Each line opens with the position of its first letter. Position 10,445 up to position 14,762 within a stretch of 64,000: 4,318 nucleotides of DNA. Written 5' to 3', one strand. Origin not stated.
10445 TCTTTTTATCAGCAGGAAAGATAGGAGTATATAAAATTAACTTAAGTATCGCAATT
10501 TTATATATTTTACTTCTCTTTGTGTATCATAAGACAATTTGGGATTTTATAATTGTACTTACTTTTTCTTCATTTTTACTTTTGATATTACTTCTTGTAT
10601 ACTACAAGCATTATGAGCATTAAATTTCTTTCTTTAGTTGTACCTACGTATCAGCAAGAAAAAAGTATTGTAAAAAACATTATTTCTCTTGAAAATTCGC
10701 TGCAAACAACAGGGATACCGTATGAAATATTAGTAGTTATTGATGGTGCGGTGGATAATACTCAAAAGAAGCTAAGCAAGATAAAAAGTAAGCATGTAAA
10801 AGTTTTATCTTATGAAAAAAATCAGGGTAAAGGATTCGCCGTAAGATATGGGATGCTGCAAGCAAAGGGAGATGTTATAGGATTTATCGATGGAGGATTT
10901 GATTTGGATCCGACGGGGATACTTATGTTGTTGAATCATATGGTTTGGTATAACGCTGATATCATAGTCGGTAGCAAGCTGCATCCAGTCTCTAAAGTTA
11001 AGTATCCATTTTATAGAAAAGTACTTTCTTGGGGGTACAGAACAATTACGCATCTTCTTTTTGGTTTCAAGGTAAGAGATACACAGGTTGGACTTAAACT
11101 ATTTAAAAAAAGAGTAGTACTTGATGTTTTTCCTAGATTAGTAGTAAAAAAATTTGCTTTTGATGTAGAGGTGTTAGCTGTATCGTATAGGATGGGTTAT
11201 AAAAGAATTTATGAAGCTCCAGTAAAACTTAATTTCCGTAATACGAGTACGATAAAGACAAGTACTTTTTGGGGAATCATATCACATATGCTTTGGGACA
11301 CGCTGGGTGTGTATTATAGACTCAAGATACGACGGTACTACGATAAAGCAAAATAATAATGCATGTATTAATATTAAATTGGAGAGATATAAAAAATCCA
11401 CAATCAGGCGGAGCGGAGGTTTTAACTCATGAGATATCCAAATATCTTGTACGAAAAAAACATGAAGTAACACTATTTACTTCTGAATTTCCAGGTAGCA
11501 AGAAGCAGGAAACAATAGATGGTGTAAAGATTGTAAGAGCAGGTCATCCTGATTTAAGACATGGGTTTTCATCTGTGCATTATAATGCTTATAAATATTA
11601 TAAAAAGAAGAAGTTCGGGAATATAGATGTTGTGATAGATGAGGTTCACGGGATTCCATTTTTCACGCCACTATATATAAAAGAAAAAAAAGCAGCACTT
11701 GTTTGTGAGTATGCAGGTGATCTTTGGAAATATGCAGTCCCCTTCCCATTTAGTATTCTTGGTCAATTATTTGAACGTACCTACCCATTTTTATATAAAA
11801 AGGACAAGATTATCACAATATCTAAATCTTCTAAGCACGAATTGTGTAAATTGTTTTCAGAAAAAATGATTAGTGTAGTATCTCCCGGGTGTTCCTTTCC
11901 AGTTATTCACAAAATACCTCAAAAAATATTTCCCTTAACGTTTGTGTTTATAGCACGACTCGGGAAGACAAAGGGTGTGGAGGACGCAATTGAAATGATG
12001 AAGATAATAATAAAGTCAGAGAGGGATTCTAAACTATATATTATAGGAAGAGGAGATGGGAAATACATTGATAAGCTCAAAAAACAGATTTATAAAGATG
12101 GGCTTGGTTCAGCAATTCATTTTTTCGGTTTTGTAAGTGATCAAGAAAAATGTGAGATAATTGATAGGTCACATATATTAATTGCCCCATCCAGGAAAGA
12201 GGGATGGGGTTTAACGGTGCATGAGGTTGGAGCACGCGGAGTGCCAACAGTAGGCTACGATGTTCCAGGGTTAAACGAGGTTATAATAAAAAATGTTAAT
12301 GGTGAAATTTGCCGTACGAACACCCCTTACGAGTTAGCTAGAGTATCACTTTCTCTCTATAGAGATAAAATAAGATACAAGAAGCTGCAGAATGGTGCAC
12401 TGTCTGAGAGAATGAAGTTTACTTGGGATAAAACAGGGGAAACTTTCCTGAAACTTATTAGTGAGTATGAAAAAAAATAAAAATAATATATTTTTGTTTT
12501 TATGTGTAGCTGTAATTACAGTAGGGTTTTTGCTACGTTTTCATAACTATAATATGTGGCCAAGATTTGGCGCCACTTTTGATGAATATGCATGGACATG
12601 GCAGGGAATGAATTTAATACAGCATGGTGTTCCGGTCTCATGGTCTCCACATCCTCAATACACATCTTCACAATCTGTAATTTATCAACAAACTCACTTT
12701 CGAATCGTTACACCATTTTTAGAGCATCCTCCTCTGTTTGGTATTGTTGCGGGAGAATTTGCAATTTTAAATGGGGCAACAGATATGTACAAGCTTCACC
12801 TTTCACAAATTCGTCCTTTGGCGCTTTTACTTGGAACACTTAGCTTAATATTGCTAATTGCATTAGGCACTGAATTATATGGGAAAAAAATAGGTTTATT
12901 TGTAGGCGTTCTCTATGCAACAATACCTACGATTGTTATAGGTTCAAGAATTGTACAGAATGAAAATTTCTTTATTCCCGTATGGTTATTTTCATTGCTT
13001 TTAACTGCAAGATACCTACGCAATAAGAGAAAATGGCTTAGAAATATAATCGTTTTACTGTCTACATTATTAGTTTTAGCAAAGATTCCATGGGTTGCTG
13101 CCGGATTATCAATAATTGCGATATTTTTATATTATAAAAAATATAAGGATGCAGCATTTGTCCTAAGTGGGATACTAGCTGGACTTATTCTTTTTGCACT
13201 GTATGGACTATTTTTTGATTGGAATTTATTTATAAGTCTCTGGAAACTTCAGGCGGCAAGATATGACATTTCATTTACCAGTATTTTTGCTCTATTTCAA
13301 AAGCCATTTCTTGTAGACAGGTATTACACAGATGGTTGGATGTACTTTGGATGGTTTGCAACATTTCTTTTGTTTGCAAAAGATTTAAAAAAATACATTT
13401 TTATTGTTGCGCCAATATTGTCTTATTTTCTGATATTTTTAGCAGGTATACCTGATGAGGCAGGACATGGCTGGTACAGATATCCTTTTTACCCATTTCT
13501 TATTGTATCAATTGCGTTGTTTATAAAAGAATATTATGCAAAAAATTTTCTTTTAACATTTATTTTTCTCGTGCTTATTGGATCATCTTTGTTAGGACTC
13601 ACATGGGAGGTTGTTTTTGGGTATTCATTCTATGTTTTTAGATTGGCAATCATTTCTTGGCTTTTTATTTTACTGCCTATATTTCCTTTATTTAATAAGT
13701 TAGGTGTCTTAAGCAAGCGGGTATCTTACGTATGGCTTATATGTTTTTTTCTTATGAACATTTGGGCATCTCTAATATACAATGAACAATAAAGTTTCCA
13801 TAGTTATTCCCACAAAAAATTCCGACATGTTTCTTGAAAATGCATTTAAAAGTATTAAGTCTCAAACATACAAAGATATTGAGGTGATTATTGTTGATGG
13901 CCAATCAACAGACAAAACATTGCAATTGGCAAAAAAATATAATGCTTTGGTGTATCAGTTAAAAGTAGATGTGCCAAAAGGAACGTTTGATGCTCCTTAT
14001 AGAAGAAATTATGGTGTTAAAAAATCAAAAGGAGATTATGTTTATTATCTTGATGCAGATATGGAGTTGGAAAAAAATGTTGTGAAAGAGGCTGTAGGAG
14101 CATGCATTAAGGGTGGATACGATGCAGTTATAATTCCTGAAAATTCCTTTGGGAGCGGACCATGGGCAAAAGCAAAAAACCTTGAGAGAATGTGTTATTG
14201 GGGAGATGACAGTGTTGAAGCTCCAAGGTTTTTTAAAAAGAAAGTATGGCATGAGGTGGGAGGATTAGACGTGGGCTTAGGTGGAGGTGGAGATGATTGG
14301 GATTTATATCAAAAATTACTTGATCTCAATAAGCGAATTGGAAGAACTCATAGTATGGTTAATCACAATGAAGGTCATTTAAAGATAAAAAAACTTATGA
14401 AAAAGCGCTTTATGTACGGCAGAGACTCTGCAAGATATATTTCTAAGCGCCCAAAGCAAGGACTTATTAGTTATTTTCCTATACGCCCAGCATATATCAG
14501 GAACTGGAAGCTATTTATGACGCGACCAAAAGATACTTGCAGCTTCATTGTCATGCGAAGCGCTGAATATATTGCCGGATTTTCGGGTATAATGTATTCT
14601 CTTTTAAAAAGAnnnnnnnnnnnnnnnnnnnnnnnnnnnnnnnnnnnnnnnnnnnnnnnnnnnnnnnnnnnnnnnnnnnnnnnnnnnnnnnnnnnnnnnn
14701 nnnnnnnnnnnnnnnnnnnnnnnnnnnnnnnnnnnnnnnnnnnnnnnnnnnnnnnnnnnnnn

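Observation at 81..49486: A ~49-kb co-directional glycan-assembly super-locus of about 46 genes with no precedent-style operon boundaries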

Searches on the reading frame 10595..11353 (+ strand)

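Call 5: search_protein_families(library=pfam, proteins=[window:10595-11353:+], max_evalue=0.01)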
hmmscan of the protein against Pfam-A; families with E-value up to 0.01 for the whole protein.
window:10595-11353:+ (253 aa): 2 families
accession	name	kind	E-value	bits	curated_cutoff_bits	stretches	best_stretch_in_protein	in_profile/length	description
PF00535.33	Glycos_transf_2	-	5.5e-20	72.4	23.3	1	13-176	1-165/168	Glycosyl transferase family 2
PF10111.15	Glyco_tranf_2_2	-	0.00051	20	27.3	1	13-100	1-90/276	Glycosyltransferase like family 2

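Call 32: search_protein_families(library=ncbifam, proteins=[window:10595-11353:+], max_evalue=0.001)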
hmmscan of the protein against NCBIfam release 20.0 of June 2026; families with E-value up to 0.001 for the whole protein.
window:10595-11353:+ (253 aa): 16 families
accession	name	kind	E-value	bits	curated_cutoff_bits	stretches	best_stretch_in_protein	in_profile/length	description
TIGR03937.1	PgaC_IcaA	equivalog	4.5e-14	52.2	422.3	1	7-117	42-151/407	poly-beta-1,6-N-acetyl-D-glucosamine synthase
NF047588.1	GlcsyltransPgfSStrep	equivalog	8.2e-12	44.9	500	1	12-175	3-164/308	glycosyltransferase PgfS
NF038302.1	EPS_HpsE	equivalog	4.1e-11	42.4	300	1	12-100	3-95/307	hormogonium polysaccharide biosynthesis glycosyltransferase HpsE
NF041875.1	EPS_EpsD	equivalog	5.1e-10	39.2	370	1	12-140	1-128/325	exopolysaccharide biosynthesis glycosyltransferase EpsD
TIGR04182.1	glyco_TIGR04182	equivalog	4.2e-09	36.2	325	1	14-217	4-195/293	S-layer glycoprotein N-glycosyltransferase AglJ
NF007986.1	PRK10714.1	equivalog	1.2e-08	34.4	529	1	7-114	3-113/316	undecaprenyl-phosphate 4-deoxy-4-formamido-L-arabinose transferase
NF007482.0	PRK10073.1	equivalog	1.2e-08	34.3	423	1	9-113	5-107/334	glycosyltransferase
NF010496.0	PRK13915.1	equivalog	4.3e-08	32.6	262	1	12-107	33-133/307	glucosyl-3-phosphoglycerate synthase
NF047683.1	TeichurnBiosyTuaG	equivalog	3.4e-07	30.2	400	1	11-100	7-95/252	teichuronic acid biosynthesis protein TuaG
TIGR04283.1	glyco_like_mftF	equivalog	1.1e-06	28.4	182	1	12-98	1-79/221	TIGR04283 family arsenosugar biosynthesis glycosyltransferase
TIGR03965.1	mycofact_glyco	equivalog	2.3e-06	26.8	280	1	12-100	76-163/467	mycofactocin biosynthesis glycosyltransferase MftF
NF041391.1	DPhHxTase_Halo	equivalog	2.4e-06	26.7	375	1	18-202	3-174/213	dolichyl-phosphate hexose transferase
NF038299.1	EPS_HpsN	equivalog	9.4e-06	24.8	425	1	11-107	2-97/317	hormogonium polysaccharide biosynthesis glycosyltransferase HpsN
TIGR04009.1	wcaE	equivalog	4e-05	23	369.2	1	11-101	2-92/248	colanic acid biosynthesis glycosyltransferase WcaE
NF041394.1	GtaseAglG_Halo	equivalog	0.00015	21.1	440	1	13-115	4-106/304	glucosyl-dolichyl phosphate glucuronosyltransferase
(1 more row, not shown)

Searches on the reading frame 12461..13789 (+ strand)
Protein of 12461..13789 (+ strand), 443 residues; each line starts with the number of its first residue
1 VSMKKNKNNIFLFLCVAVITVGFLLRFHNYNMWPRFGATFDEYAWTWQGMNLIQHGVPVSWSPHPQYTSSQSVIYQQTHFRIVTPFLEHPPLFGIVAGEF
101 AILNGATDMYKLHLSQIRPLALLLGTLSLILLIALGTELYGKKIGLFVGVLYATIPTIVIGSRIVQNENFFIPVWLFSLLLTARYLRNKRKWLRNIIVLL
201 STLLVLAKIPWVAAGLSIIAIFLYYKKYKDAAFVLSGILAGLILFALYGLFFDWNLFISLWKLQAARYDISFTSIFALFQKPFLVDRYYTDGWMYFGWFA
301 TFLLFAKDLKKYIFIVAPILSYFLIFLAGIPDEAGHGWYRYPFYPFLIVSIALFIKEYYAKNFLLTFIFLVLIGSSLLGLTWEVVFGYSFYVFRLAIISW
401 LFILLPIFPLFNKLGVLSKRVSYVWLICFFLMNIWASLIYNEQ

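Call 5: search_protein_families(library=pfam, proteins=[window:12461-13789:+], max_evalue=0.01)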
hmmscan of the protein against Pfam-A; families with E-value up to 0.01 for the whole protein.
window:12461-13789:+ (443 aa): 1 family
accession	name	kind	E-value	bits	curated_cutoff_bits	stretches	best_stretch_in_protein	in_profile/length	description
PF13231.12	PMT_2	-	9.7e-09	36.1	26.1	1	111-246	18-155/160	Dolichyl-phosphate-mannose-protein mannosyltransferase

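Call 21: search_protein_families(library=ncbifam, proteins=[window:12461-13789:+], max_evalue=0.1)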
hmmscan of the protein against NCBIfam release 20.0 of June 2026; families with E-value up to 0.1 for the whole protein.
window:12461-13789:+ (443 aa): 0 families

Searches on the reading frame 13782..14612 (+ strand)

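Call 5: search_protein_families(library=pfam, proteins=[window:13782-14612:+], max_evalue=0.01)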
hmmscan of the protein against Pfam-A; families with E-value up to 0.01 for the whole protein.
window:13782-14612:+ (277 aa): 3 families
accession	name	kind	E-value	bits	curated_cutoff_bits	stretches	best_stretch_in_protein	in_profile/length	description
PF00535.33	Glycos_transf_2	-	7.1e-25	88.3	23.3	1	6-133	1-128/168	Glycosyl transferase family 2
PF10111.15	Glyco_tranf_2_2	-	1.8e-12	47.8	27.3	1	6-94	1-92/276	Glycosyltransferase like family 2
PF13704.12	Glyco_tranf_2_4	-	0.007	17.3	27.5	0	13-93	2-81/98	Glycosyl transferase family 2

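Call 32: search_protein_families(library=ncbifam, proteins=[window:13782-14612:+], max_evalue=0.001)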
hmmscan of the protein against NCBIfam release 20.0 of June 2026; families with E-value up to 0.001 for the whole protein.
window:13782-14612:+ (277 aa): 20 families
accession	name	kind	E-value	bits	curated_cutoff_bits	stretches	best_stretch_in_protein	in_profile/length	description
NF007482.0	PRK10073.1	equivalog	8.2e-17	61.2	423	1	2-102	5-104/334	glycosyltransferase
NF047683.1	TeichurnBiosyTuaG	equivalog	4.3e-16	59.3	400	1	3-99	6-102/252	teichuronic acid biosynthesis protein TuaG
NF050050.1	ProtGlycPglI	equivalog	1.3e-14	54.3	500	1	3-117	2-116/306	GalNAc(5)-diNAcBac-PP-undecaprenol beta-1,3-glucosyltransferase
NF041875.1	EPS_EpsD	equivalog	1e-13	51.4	370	1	5-109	1-105/325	exopolysaccharide biosynthesis glycosyltransferase EpsD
TIGR04283.1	glyco_like_mftF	equivalog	2.1e-13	50.4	182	1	5-109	1-97/221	TIGR04283 family arsenosugar biosynthesis glycosyltransferase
NF038299.1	EPS_HpsN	equivalog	7.4e-13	48.1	425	1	4-104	2-102/317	hormogonium polysaccharide biosynthesis glycosyltransferase HpsN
TIGR03965.1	mycofact_glyco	equivalog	1.4e-11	44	280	1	3-107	74-178/467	mycofactocin biosynthesis glycosyltransferase MftF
TIGR03111.1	glyc2_xrt_Gpos1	hypoth_equivalog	7.1e-11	41.6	363.95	1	4-105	50-153/439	TIGR03111 family XrtG-associated glycosyltransferase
NF045692.1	OglycostaseCruG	equivalog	2e-10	40.2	600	1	4-117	42-161/386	2'-O-glycosyltransferase CruG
NF041394.1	GtaseAglG_Halo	equivalog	5.8e-10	38.9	440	1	4-107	2-106/304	glucosyl-dolichyl phosphate glucuronosyltransferase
NF010496.0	PRK13915.1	equivalog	6.3e-10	38.6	262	1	2-107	30-141/307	glucosyl-3-phosphoglycerate synthase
NF038302.1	EPS_HpsE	equivalog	5.5e-09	35.4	300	1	5-105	3-108/307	hormogonium polysaccharide biosynthesis glycosyltransferase HpsE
NF053739.1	GlytfEpsEBac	equivalog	6.5e-09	35.2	450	1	4-63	2-60/265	glycosyltransferase EpsE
TIGR03937.1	PgaC_IcaA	equivalog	2.2e-08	33.5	422.3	1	3-102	45-144/407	poly-beta-1,6-N-acetyl-D-glucosamine synthase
TIGR03469.1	HpnB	hypoth_equivalog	2.8e-07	29.9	379.25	1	4-112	45-164/386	hopene-associated glycosyltransferase HpnB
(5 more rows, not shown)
